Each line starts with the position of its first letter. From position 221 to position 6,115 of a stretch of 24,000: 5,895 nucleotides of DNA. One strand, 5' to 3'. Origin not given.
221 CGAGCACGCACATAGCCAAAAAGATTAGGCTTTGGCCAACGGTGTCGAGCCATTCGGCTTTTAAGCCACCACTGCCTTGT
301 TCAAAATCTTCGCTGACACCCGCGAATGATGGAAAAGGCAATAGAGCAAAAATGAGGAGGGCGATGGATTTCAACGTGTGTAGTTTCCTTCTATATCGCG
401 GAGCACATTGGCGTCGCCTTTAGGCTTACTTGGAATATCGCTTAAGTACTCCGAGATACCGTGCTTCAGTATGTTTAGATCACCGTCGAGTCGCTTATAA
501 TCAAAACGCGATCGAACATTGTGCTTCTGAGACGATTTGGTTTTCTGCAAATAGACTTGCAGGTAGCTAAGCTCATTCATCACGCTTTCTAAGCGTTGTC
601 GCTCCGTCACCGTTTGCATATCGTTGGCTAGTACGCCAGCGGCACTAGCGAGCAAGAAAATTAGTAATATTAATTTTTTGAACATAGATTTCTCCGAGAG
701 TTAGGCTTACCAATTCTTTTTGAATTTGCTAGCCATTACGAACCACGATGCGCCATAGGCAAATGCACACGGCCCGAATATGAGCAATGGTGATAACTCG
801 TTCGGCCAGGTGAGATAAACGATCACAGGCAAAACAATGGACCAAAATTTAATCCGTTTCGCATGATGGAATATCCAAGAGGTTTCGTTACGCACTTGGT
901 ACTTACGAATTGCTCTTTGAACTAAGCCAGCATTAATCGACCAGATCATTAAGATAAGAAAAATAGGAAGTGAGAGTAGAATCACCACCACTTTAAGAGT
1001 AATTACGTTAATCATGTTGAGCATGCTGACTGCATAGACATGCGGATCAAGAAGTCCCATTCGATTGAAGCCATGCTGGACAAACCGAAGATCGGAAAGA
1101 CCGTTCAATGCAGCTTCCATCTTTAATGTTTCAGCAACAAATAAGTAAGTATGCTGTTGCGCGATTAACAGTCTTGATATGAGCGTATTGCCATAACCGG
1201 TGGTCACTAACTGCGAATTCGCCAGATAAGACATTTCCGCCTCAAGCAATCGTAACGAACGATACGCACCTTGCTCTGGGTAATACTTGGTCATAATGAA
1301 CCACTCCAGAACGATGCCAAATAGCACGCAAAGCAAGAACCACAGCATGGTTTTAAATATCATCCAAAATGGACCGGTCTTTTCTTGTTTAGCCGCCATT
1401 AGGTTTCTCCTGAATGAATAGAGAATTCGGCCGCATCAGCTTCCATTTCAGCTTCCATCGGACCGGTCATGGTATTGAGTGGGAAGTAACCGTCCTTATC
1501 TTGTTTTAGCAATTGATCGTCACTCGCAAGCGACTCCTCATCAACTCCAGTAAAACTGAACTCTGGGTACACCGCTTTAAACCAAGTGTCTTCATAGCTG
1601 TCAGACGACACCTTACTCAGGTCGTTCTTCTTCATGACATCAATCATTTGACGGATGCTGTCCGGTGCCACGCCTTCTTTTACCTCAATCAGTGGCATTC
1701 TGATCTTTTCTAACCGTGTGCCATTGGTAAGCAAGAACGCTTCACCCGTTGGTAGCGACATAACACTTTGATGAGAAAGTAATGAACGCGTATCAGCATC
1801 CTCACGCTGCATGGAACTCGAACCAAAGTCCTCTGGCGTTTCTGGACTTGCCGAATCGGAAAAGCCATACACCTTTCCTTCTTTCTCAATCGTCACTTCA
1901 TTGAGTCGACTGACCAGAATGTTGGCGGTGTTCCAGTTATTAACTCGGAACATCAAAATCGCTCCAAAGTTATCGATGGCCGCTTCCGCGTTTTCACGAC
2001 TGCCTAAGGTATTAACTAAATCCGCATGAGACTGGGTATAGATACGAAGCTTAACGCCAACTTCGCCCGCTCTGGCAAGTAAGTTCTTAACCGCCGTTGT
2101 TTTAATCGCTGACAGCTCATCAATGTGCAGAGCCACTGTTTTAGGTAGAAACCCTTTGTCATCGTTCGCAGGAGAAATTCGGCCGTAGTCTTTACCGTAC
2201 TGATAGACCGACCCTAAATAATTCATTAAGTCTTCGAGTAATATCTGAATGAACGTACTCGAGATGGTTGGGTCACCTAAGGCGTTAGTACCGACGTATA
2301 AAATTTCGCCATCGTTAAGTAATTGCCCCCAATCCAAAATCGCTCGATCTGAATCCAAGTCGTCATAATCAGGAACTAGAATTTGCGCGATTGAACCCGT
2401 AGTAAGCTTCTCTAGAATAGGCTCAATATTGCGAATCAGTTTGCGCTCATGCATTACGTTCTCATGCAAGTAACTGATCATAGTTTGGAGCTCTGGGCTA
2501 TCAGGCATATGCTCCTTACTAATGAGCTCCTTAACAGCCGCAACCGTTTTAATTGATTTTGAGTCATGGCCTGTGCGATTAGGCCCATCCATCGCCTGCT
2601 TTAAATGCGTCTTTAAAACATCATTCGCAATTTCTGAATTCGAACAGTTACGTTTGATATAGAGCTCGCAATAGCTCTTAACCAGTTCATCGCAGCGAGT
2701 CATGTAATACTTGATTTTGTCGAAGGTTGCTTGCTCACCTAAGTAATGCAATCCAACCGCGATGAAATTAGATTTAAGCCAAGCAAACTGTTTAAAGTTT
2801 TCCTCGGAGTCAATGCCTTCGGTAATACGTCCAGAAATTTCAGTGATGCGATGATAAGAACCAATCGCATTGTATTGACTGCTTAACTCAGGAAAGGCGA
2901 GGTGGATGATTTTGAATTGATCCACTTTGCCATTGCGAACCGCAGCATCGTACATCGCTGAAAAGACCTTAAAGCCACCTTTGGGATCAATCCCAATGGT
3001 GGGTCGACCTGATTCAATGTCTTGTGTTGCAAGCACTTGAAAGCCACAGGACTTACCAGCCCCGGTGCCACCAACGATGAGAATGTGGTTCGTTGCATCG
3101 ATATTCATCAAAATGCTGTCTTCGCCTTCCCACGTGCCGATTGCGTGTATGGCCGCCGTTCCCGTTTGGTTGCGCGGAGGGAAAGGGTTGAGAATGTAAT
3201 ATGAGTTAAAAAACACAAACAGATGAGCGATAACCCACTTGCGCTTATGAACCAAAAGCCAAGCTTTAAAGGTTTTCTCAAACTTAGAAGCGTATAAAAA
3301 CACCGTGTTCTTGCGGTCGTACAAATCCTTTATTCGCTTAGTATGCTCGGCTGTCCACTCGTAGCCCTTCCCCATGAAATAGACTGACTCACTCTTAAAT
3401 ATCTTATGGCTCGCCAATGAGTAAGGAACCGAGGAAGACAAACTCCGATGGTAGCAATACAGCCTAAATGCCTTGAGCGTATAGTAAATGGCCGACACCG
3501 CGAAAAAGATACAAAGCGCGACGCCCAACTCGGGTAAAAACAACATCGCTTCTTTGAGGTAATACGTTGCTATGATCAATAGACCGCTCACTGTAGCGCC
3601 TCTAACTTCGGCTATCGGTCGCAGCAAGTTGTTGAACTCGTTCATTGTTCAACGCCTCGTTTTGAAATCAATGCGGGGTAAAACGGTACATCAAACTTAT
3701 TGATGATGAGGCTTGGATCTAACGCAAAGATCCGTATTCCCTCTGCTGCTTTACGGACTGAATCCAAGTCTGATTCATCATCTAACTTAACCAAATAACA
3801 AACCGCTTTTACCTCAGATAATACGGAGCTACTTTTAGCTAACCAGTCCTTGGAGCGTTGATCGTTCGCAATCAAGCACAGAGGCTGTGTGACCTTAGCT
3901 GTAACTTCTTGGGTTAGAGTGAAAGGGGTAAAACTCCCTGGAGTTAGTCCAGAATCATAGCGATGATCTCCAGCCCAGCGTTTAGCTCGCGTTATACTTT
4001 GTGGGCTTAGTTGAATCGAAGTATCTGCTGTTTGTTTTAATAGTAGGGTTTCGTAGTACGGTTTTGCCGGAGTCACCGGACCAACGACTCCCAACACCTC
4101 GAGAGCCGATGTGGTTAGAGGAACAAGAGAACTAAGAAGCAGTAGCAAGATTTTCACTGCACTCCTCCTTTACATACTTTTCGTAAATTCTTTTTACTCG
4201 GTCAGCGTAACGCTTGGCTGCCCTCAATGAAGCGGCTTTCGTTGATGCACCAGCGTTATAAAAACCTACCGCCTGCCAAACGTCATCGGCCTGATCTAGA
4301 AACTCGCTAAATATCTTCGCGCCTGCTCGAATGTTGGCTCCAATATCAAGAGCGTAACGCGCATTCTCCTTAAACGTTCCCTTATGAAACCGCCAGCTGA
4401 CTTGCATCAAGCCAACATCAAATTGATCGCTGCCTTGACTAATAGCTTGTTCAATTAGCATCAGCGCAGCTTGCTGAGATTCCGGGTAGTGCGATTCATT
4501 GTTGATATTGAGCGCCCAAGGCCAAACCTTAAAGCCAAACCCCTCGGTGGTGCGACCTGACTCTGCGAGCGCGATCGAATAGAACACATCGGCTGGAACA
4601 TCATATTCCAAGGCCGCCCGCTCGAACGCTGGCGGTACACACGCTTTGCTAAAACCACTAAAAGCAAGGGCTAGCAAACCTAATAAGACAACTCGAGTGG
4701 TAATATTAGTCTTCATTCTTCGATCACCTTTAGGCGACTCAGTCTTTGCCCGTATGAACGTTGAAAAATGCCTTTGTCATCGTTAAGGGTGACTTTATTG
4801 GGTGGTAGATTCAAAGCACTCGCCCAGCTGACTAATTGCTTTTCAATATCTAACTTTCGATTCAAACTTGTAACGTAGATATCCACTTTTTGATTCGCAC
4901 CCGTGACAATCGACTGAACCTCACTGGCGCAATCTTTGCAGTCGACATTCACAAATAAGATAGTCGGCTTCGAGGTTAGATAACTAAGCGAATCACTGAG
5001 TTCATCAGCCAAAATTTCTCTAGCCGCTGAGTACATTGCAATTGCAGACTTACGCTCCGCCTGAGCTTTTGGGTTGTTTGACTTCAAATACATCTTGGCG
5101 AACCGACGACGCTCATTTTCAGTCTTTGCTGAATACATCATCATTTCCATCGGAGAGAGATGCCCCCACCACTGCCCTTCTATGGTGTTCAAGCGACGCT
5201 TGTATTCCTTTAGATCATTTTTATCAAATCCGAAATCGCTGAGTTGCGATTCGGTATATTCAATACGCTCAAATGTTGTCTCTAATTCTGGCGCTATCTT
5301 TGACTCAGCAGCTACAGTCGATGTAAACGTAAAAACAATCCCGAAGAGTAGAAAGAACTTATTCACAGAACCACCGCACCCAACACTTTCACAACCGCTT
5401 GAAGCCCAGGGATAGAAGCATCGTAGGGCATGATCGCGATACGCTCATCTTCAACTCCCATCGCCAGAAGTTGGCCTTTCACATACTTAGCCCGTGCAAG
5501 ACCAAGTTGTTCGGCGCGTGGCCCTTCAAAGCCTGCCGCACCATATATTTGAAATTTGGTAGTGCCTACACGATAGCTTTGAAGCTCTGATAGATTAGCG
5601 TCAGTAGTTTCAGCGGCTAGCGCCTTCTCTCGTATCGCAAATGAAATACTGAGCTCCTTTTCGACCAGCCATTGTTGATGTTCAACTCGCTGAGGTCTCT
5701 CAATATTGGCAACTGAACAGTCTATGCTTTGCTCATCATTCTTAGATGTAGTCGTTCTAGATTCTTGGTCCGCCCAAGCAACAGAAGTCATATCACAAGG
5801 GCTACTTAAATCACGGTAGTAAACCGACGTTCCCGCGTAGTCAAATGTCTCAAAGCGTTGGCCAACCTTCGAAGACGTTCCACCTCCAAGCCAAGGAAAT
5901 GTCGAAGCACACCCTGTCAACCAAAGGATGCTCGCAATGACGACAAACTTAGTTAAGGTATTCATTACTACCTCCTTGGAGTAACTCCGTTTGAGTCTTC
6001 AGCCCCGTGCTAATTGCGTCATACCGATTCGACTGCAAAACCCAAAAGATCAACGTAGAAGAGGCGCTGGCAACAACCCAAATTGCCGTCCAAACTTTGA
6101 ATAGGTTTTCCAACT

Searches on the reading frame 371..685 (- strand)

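Call 63: search_protein_families(library=ncbifam, proteins=[window:371-685:-], max_evalue=0.001)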
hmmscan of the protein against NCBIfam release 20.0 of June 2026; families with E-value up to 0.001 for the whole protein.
window:371-685:- (104 aa): 1 family
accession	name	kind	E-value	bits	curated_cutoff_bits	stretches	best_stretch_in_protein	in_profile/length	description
TIGR01690.2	ICE_RAQPRD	equivalog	3.4e-13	49.5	50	1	25-103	3-79/80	integrative conjugative element protein, RAQPRD family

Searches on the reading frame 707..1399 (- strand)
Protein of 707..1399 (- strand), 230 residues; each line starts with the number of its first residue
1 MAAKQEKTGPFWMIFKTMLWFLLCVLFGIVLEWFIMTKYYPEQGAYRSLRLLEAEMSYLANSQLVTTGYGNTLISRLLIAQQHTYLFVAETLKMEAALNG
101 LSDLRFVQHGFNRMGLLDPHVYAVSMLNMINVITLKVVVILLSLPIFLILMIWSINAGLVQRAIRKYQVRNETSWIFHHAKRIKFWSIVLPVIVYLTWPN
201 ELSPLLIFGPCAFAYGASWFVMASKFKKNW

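Call 63: search_protein_families(library=ncbifam, proteins=[window:707-1399:-], max_evalue=0.001)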
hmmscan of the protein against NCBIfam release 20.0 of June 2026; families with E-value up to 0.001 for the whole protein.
window:707-1399:- (230 aa): 1 family
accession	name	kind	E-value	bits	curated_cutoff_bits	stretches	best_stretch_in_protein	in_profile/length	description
TIGR03747.1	conj_TIGR03747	hypoth_equivalog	3.4e-36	125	138.5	1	11-228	9-231/233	TIGR03747 family integrating conjugative element membrane protein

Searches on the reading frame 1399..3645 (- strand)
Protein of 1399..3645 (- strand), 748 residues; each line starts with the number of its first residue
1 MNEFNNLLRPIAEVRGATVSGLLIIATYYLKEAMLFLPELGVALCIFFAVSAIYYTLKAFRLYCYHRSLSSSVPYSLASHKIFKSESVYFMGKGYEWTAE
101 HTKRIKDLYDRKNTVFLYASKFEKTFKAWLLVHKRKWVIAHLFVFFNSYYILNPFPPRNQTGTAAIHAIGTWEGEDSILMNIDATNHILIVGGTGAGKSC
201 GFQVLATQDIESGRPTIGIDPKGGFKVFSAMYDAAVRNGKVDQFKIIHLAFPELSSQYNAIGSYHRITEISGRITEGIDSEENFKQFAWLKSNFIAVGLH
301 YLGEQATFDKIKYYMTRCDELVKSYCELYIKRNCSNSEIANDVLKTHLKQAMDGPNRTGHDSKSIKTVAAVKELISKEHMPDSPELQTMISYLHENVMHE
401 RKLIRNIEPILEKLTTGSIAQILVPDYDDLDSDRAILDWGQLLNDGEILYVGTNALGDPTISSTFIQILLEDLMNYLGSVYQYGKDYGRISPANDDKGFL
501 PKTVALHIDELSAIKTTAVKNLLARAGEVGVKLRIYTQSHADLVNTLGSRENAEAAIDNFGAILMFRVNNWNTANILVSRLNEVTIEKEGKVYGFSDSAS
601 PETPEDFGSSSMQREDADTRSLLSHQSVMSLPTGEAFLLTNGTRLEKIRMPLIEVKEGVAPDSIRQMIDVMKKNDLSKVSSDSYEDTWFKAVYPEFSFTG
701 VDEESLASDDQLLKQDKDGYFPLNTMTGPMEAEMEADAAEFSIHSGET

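Call 63: search_protein_families(library=ncbifam, proteins=[window:1399-3645:-], max_evalue=0.001)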
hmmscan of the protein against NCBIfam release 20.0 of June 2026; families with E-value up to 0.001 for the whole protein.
window:1399-3645:- (748 aa): 5 families
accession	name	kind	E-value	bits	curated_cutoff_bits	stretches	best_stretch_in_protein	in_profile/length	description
TIGR03743.1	SXT_TraD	subfamily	1e-132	443.8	366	1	5-653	2-636/636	conjugative transfer system coupling protein TraD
TIGR03754.1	conj_TOL_TraD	equivalog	1.7e-127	426.6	647.55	1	5-652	2-642/643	type IV conjugative transfer system coupling protein TraD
NF045973.1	conju_CD1115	equivalog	3.5e-12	45.9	250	1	496-646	291-428/442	VirD4-like conjugal transfer protein, CD1115 family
TIGR02759.1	TraD_Ftype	equivalog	2.3e-05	23.4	521.35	0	507-642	412-540/566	type IV conjugative transfer system coupling protein TraD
NF041447.1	TrbC_conju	equivalog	0.00059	18.4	800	1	179-248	123-192/685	F-type conjugative transfer protein TrbC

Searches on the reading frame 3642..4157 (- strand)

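Call 63: search_protein_families(library=ncbifam, proteins=[window:3642-4157:-], max_evalue=0.001)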
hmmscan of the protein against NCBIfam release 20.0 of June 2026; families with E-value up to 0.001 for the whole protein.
window:3642-4157:- (171 aa): 1 family
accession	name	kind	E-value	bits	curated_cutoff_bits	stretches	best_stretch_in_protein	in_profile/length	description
TIGR03765.1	ICE_PFL_4695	subfamily_domain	6.1e-16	58.1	59.75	1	71-171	9-105/105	PFL_4695 family integrating conjugative element protein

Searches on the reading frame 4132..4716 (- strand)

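Call 63: search_protein_families(library=ncbifam, proteins=[window:4132-4716:-], max_evalue=0.001)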
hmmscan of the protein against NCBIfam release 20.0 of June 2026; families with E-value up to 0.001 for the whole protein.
window:4132-4716:- (194 aa): 1 family
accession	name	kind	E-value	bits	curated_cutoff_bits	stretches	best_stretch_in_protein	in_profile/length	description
NF011856.0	PRK15328.1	equivalog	1.3e-11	44.3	208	1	70-183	30-144/160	type III secretion system invasion protein IagB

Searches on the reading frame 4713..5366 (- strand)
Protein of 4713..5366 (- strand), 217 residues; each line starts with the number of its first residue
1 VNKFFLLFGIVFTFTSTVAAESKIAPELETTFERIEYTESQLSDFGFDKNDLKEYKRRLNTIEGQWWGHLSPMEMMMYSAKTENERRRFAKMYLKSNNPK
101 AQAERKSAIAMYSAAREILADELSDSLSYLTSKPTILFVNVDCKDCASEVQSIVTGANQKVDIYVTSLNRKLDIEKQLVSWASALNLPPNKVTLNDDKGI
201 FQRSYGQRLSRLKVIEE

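Call 16: search_protein_families(library=pfam, proteins=[window:4713-5366:-], max_evalue=0.01)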
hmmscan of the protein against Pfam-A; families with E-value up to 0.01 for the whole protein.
window:4713-5366:- (217 aa): 0 families

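Call 63: search_protein_families(library=ncbifam, proteins=[window:4713-5366:-], max_evalue=0.001)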
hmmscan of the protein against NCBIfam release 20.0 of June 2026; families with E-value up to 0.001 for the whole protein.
window:4713-5366:- (217 aa): 1 family
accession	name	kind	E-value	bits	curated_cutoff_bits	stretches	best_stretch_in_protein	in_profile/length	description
TIGR03759.1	conj_TIGR03759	hypoth_equivalog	3.1e-15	56.2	126.4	1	40-203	7-181/200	TIGR03759 family integrating conjugative element protein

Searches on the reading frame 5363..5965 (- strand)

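Call 16: search_protein_families(library=pfam, proteins=[window:5363-5965:-], max_evalue=0.01)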
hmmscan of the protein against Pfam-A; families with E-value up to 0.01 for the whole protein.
window:5363-5965:- (200 aa): 1 family
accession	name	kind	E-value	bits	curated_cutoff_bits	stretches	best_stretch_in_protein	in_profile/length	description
PF00691.25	OmpA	-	0.0086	16.8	27.2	0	112-179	5-77/98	OmpA family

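Call 63: search_protein_families(library=ncbifam, proteins=[window:5363-5965:-], max_evalue=0.001)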
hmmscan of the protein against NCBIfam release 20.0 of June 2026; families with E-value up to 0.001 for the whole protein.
window:5363-5965:- (200 aa): 0 families
